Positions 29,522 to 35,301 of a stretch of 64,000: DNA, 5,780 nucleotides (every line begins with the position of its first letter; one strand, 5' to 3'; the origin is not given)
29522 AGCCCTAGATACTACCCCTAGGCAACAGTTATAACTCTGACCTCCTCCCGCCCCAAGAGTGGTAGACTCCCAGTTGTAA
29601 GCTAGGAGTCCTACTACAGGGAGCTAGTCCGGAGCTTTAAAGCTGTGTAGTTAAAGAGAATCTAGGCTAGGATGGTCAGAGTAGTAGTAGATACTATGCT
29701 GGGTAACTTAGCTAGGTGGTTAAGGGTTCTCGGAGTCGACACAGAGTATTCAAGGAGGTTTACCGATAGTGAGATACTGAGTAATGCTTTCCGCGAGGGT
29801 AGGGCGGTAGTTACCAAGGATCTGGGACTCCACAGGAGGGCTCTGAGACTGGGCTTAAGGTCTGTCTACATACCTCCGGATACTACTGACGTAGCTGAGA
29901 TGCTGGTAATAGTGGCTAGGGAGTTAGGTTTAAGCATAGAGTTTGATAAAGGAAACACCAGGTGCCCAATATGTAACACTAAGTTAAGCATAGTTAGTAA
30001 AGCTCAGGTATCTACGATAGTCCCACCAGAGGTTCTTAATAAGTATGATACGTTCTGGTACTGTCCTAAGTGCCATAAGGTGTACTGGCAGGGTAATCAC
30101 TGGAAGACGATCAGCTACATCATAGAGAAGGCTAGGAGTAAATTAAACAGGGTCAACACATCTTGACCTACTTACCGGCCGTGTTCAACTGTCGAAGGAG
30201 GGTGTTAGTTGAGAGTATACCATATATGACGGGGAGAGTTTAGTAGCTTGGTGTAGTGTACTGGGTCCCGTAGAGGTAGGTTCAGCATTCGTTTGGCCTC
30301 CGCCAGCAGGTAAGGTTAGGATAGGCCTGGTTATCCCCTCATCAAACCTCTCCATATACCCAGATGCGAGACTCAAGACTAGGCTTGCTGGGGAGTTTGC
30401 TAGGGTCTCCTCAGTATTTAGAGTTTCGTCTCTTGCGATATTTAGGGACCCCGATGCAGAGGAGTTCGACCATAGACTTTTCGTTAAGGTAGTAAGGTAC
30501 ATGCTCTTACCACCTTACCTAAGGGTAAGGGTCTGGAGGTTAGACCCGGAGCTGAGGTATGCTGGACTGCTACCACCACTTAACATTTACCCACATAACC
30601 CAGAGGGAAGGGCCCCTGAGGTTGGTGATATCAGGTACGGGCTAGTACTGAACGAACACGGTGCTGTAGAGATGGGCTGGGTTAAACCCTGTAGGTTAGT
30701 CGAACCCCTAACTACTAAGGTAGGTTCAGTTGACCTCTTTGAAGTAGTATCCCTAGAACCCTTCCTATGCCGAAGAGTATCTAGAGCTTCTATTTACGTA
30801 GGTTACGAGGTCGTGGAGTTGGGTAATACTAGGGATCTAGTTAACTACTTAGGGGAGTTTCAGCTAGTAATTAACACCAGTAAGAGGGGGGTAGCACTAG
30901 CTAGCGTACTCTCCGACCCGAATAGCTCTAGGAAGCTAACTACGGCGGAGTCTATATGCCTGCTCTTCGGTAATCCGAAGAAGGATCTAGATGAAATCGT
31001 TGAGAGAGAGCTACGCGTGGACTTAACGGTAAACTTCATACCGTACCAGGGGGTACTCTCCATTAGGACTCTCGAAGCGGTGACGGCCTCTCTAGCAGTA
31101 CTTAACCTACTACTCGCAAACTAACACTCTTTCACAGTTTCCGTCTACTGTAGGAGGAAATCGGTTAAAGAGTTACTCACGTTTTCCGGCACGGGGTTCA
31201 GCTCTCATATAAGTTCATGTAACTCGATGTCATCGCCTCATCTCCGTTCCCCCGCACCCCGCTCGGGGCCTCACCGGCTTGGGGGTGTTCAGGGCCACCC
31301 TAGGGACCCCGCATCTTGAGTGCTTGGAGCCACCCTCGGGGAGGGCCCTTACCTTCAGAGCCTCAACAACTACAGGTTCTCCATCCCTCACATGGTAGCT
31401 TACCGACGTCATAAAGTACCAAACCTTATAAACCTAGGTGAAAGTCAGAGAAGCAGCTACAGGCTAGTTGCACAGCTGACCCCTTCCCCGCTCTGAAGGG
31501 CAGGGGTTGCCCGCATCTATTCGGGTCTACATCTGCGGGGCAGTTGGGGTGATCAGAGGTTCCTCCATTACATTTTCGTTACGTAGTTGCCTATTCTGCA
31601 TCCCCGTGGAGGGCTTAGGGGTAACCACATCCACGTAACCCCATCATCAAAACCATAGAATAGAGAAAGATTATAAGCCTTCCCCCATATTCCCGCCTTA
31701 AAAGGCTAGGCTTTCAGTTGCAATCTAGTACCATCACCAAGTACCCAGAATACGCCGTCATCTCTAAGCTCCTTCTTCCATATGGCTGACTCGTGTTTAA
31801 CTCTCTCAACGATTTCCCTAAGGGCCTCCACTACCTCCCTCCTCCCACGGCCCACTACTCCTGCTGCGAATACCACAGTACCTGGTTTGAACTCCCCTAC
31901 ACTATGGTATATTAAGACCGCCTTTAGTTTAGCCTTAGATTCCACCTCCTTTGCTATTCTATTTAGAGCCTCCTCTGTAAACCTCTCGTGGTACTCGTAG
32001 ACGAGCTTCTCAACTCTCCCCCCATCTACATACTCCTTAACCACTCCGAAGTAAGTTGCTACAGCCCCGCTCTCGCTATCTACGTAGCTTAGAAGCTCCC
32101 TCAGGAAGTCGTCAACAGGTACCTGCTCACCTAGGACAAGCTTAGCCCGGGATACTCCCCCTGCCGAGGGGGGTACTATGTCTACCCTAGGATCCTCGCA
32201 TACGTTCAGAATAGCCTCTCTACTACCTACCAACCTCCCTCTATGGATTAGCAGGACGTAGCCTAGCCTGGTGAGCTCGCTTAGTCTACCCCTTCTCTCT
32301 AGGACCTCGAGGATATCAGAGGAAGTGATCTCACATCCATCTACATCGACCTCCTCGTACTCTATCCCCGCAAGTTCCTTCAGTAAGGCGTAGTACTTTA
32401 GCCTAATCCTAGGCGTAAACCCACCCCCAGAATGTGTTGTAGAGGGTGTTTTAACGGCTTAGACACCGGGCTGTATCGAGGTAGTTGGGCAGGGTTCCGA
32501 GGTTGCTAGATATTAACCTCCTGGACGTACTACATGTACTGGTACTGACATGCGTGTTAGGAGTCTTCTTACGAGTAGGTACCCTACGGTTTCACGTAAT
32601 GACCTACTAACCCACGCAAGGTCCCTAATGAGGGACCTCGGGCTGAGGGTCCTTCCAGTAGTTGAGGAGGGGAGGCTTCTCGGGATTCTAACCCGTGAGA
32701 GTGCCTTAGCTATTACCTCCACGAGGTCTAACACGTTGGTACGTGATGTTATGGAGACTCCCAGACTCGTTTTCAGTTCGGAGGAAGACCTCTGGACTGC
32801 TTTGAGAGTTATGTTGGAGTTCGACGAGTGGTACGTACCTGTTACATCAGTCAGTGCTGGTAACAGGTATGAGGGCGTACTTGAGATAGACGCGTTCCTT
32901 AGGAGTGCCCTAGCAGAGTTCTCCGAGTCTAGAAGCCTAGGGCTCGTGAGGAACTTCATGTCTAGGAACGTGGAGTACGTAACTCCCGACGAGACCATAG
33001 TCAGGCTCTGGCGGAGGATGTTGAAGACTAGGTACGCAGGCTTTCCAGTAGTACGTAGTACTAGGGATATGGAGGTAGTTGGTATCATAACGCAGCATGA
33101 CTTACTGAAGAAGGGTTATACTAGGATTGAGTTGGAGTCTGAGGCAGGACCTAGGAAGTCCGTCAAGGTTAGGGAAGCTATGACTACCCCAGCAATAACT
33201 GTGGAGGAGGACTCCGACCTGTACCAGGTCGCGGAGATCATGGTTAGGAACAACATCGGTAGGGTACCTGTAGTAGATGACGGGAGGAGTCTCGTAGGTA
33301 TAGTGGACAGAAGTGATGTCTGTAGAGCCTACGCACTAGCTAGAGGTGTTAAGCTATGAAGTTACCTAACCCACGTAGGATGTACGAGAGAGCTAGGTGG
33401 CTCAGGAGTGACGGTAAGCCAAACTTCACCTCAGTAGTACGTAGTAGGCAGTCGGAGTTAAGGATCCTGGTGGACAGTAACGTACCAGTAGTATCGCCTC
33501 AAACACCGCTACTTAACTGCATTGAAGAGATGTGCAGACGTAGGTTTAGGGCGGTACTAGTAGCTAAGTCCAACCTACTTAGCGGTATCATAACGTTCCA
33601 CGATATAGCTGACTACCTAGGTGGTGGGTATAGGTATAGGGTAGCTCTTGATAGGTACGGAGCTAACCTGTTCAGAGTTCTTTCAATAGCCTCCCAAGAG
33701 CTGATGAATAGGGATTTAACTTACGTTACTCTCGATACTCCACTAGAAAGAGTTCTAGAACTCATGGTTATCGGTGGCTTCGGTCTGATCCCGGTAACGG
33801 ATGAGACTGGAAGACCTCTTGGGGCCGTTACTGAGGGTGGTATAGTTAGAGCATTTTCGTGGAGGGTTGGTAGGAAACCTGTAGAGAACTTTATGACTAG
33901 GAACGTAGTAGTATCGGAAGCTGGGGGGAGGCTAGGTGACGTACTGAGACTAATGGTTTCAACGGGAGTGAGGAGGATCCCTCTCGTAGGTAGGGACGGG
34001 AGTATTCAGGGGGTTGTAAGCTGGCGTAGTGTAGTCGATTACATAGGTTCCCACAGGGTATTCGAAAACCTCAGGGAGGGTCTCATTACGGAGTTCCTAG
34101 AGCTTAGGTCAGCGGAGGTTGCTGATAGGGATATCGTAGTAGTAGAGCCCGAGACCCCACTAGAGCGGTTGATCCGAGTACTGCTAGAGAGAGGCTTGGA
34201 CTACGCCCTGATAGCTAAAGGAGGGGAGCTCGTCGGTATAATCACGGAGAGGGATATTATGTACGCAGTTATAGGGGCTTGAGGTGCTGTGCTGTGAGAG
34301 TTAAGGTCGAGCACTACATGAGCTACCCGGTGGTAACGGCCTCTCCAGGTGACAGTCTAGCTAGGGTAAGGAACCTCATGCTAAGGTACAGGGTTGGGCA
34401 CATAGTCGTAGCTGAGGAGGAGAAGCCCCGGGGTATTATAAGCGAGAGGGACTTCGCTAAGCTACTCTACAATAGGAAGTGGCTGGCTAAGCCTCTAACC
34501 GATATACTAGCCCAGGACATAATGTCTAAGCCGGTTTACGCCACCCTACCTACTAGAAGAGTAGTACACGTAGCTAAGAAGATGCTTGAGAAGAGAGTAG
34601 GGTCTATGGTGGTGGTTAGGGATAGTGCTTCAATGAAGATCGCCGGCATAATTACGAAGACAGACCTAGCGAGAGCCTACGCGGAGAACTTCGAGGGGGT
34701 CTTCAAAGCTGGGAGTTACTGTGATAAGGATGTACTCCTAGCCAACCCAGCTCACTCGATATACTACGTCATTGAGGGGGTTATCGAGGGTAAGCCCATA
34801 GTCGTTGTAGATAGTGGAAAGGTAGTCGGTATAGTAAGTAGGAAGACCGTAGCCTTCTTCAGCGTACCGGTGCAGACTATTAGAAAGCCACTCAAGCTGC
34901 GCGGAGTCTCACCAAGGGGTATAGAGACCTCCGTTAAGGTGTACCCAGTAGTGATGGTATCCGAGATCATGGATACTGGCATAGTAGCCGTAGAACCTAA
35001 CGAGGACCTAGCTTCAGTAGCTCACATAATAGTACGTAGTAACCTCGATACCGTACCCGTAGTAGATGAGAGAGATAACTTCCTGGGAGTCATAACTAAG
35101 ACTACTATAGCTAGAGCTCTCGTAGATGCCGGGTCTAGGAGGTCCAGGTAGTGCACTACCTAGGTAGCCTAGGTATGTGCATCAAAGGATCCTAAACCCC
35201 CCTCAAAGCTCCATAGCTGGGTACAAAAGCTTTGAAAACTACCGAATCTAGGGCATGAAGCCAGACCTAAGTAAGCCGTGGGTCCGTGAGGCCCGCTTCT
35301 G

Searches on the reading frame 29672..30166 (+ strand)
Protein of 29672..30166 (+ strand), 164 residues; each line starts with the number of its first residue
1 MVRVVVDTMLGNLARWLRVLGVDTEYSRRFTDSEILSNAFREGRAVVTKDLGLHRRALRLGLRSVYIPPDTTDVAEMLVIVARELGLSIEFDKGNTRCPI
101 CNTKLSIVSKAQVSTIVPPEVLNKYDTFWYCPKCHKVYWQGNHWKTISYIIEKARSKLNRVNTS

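Call 34: search_protein_families(library=pfam, proteins=[window:29672-30166:+], max_evalue=0.001)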
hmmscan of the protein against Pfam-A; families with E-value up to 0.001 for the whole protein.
window:29672-30166:+ (164 aa): 3 families
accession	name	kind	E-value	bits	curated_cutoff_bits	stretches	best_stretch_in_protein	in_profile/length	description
PF01927.22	Mut7-C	-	7.7e-43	146.5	23.3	1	3-148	2-143/146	Mut7-C RNAse domain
PF18480.7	DUF5615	-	0.00061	20.1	23.8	1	14-59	14-64/110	Domain of unknown function (DUF5615)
PF18423.6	zf_CopZ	-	0.0007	19.9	28.4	0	96-142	2-52/62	Zinc binding domain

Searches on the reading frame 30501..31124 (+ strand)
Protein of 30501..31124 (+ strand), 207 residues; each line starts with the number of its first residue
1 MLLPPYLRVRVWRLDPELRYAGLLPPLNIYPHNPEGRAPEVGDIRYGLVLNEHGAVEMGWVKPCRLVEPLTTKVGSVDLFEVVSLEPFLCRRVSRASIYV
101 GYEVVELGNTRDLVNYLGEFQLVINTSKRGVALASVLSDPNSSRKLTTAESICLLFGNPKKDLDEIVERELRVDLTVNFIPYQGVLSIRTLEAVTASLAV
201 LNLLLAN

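Call 34: search_protein_families(library=pfam, proteins=[window:30501-31124:+], max_evalue=0.001)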
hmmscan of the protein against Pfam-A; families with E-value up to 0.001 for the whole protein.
window:30501-31124:+ (207 aa): 1 family
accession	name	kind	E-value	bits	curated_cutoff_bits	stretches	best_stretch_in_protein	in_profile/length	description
PF02598.22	Methyltrn_RNA_3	-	6.6e-21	75.5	27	1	3-201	81-302/302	Putative RNA methyltransferase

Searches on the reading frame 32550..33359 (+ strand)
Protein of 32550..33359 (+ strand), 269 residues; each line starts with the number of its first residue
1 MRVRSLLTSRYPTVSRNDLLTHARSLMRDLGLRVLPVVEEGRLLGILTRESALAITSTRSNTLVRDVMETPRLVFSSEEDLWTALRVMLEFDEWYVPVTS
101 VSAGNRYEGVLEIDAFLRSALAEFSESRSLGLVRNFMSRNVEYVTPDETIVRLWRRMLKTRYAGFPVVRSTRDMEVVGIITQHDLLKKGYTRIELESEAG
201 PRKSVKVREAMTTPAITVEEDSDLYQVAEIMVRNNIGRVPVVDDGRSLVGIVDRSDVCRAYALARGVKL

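Call 34: search_protein_families(library=pfam, proteins=[window:32550-33359:+], max_evalue=0.001)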
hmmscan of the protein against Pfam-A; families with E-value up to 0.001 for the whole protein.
window:32550-33359:+ (269 aa): 1 family
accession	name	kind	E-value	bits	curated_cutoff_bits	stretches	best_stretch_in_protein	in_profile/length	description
PF00571.33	CBS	-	1.7e-47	160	24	3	207-261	1-55/57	CBS domain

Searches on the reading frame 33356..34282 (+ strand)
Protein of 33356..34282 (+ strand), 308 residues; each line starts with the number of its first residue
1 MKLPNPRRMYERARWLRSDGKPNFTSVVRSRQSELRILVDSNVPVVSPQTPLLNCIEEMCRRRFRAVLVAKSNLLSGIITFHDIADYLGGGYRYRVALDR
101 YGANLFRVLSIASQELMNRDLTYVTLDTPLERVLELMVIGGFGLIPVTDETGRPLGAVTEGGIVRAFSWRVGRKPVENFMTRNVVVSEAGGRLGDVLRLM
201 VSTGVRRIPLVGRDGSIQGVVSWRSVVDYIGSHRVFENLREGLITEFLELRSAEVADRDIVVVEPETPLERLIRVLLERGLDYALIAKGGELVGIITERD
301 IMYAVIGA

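Call 34: search_protein_families(library=pfam, proteins=[window:33356-34282:+], max_evalue=0.001)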
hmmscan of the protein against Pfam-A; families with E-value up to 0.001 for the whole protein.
window:33356-34282:+ (308 aa): 1 family
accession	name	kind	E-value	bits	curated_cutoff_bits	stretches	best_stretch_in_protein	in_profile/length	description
PF00571.33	CBS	-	4.8e-39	132.9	24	4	115-167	3-55/57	CBS domain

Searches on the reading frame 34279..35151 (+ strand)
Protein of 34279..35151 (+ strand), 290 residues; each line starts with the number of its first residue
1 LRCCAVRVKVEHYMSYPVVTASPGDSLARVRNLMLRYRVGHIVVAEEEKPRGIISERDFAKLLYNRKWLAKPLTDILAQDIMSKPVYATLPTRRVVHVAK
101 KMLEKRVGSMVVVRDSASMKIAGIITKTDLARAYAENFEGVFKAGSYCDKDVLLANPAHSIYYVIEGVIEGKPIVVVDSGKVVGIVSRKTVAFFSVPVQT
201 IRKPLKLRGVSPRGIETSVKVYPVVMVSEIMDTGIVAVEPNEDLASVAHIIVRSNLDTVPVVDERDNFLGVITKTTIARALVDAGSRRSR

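Call 34: search_protein_families(library=pfam, proteins=[window:34279-35151:+], max_evalue=0.001)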
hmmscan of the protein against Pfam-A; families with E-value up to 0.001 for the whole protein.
window:34279-35151:+ (290 aa): 1 family
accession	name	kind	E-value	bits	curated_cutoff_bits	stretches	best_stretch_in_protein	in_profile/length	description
PF00571.33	CBS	-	2e-39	134.1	24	3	10-63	1-55/57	CBS domain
